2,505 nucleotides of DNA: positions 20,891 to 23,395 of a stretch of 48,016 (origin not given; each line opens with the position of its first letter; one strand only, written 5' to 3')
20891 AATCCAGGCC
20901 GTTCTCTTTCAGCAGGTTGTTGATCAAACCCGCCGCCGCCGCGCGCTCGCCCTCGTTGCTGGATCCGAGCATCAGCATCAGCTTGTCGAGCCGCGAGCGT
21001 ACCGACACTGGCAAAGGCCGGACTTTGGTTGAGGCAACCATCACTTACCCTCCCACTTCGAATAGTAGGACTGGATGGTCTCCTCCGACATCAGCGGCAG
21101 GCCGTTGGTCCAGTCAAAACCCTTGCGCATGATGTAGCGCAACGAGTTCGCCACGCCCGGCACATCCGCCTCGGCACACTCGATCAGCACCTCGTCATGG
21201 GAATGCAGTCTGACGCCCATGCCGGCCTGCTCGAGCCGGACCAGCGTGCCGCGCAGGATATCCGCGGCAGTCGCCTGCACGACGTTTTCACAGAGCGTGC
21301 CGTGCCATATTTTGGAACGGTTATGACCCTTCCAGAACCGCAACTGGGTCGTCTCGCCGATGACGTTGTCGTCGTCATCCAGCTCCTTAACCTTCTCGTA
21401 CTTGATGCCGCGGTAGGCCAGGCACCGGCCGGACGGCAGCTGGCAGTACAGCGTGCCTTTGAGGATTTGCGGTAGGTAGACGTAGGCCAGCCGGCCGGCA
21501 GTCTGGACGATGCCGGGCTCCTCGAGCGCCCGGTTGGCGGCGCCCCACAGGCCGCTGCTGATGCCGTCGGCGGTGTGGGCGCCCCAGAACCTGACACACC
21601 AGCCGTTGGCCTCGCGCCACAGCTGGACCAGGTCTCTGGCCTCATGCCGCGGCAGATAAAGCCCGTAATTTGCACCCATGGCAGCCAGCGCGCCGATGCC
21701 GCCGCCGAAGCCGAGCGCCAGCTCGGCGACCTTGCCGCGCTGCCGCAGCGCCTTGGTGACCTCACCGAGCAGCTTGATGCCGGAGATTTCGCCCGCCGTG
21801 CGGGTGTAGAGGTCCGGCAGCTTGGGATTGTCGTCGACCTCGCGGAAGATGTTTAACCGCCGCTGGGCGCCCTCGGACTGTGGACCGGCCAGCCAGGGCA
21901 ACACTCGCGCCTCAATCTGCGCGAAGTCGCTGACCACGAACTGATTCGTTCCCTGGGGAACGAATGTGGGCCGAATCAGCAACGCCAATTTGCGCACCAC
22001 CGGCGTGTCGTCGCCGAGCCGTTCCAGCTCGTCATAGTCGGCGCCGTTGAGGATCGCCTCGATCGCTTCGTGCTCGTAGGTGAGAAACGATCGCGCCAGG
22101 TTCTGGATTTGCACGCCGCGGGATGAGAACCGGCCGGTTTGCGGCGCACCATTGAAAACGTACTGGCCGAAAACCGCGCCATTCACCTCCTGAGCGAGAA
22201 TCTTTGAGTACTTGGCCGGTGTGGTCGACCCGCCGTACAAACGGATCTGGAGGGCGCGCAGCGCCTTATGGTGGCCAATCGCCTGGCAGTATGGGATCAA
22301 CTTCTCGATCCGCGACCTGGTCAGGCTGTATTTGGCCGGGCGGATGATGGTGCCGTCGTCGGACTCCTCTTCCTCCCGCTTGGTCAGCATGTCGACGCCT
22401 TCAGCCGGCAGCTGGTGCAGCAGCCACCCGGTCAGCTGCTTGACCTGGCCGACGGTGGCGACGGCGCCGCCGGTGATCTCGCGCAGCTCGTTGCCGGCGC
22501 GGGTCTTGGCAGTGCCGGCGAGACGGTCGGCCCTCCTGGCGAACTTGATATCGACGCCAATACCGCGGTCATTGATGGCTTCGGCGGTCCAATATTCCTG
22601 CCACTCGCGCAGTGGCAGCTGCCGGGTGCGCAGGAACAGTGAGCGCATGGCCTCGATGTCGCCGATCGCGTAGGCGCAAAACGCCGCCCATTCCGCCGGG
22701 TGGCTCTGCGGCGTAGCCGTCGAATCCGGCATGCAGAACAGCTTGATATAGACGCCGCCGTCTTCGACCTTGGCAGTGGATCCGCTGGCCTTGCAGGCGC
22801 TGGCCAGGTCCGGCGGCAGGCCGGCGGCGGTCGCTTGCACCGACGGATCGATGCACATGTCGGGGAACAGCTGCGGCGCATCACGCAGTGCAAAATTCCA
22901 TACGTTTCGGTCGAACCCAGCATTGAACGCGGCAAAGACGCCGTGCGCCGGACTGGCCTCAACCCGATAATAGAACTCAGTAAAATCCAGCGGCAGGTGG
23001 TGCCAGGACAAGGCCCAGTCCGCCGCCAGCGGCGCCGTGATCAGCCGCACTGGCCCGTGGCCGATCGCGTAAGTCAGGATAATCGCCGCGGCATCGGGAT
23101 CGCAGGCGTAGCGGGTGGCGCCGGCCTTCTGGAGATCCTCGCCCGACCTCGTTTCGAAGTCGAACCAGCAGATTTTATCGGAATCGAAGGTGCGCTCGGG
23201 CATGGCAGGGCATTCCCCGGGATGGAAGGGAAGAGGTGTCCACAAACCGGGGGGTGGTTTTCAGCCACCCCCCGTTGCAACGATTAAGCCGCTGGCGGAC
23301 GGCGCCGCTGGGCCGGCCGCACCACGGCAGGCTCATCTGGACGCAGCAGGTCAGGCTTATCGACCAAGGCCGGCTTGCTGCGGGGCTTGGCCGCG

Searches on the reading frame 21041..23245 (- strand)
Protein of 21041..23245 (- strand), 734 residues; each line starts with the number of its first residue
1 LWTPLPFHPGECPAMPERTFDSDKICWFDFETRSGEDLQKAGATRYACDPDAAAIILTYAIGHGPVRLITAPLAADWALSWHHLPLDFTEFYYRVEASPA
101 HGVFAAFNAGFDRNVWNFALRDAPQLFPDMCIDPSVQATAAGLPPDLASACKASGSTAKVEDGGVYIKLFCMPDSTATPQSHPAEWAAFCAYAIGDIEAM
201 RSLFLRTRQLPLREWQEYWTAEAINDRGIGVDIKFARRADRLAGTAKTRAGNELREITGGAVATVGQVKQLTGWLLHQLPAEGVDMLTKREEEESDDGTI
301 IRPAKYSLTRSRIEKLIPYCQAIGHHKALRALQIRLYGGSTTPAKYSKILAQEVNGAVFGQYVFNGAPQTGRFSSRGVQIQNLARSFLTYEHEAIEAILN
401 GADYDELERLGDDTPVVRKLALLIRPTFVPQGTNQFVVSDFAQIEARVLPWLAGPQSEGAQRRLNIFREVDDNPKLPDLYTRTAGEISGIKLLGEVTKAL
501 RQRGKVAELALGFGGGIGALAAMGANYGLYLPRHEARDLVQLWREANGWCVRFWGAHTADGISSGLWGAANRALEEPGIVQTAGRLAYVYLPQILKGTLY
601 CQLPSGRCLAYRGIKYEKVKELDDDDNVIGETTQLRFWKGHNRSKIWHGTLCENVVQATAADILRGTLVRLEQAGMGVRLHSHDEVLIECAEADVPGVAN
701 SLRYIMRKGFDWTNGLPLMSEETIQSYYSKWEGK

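Call 15: search_protein_families(library=phrogs, proteins=[window:21041-23245:-], max_evalue=0.001)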
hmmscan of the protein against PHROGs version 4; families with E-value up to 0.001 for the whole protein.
window:21041-23245:- (734 aa): 3 families
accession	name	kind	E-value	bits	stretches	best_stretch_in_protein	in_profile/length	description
phrog_17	-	DNA, RNA and nucleotide metabolism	7.4e-77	260.4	1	17-730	664-1233/1445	DNA polymerase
phrog_10285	-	DNA, RNA and nucleotide metabolism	7.1e-47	161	1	392-730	14-320/321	DNA polymerase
phrog_7766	-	DNA, RNA and nucleotide metabolism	1.7e-29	103.6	1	534-730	6-185/186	DNA polymerase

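Call 53: search_dna_similar(query=window:21041-23245:-, collection=phages, mode=protein, max_rows=15)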
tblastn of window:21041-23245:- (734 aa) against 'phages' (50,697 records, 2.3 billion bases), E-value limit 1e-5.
Records with a match: 1688; places in all: 1703; records where one place covers at least 80% of the query: 1406.
Best place of each record, by identity: <60% 1688.
By first word of the organism name: Salmonella 449; Escherichia 259; Streptococcus 130; Bacteroides 105; Staphylococcus 84; Xanthomonas 60; Vibrio 47; Microbacterium 39; Klebsiella 29; Pseudomonas 25; and 96 more.
By host as written in the record: Escherichia coli 138; - 118; Salmonella enterica 73; Salmonella enterica subsp. enterica serovar Typhimurium 72; Salmonella enterica subsp. enterica serovar Enteritidis 60; Salmonella sp. 48; Vibrio lentus 34; Staphylococcus aureus 32; and 558 more.
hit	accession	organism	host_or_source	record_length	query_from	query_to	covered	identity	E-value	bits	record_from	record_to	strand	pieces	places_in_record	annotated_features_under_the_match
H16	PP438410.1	Nostoc phage Nsp-JY18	Nostoc sp.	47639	4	730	99%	36.8%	3e-111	377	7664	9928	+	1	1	DNA polymerase | hypothetical protein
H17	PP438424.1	Microcystis phage Mel-JY33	Microcystis elabens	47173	21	730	97%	37.2%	1e-111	378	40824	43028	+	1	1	DNA polymerase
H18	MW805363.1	Octadecabacter Antarctic BD virus 1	Octadecabacter sp. strain IceBac 419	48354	15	730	95%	37.1%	9e-58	397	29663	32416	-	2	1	DNA polymerase (x2) | hypothetical protein (x2)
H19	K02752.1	Bacillus phage SPO2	-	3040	24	730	96%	31.5%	7e-59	221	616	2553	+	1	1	DNA polymerase (gene L; ttg start codon)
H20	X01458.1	Bacillus phage SPO2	-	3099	24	730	96%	31.5%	8e-59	221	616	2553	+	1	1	unnamed protein product; SP02 DNA polymerase (aa 1-648) | unnamed protein product; ORF1 (aa 1-86)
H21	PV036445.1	Evtepia phage NatCom_42594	Evtepia sp. 900546255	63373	25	730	96%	31.4%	2e-44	179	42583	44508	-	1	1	DNA polymerase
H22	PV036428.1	phage NatCom_18656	human feces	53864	25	730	96%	31.4%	2e-44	179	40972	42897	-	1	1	DNA polymerase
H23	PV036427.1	Evtepia phage NatCom_11697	Evtepia sp.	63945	25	730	96%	31.4%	2e-44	179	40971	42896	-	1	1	DNA polymerase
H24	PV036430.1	phage NatCom_20922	human feces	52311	25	730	96%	31.4%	2e-44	179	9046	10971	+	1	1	hypothetical protein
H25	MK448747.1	Streptococcus phage Javan385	Streptococcus parauberis KCTC_11537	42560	28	730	96%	31.1%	5e-53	205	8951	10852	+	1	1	DNA polymerase I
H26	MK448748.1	Streptococcus phage Javan389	Streptococcus parauberis KCTC_11980BP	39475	28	730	96%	31.0%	9e-54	207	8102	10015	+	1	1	DNA polymerase I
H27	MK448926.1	Streptococcus phage Javan392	Streptococcus parauberis KRS-02083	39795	28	730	96%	31.0%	9e-54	207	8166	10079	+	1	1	DNA polymerase I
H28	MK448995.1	Streptococcus phage Javan626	Streptococcus uberis C5072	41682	28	730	96%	30.9%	5e-55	211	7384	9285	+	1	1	DNA polymerase I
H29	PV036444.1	Clostridium phage NatCom_42228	Clostridium sp. 003024715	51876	28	730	96%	30.9%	2e-49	194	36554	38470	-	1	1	DNA polymerase | hypothetical protein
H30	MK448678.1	Streptococcus phage Javan135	Streptococcus dysgalactiae ERR085023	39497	28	730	96%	30.9%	4e-54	208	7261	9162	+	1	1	DNA polymerase I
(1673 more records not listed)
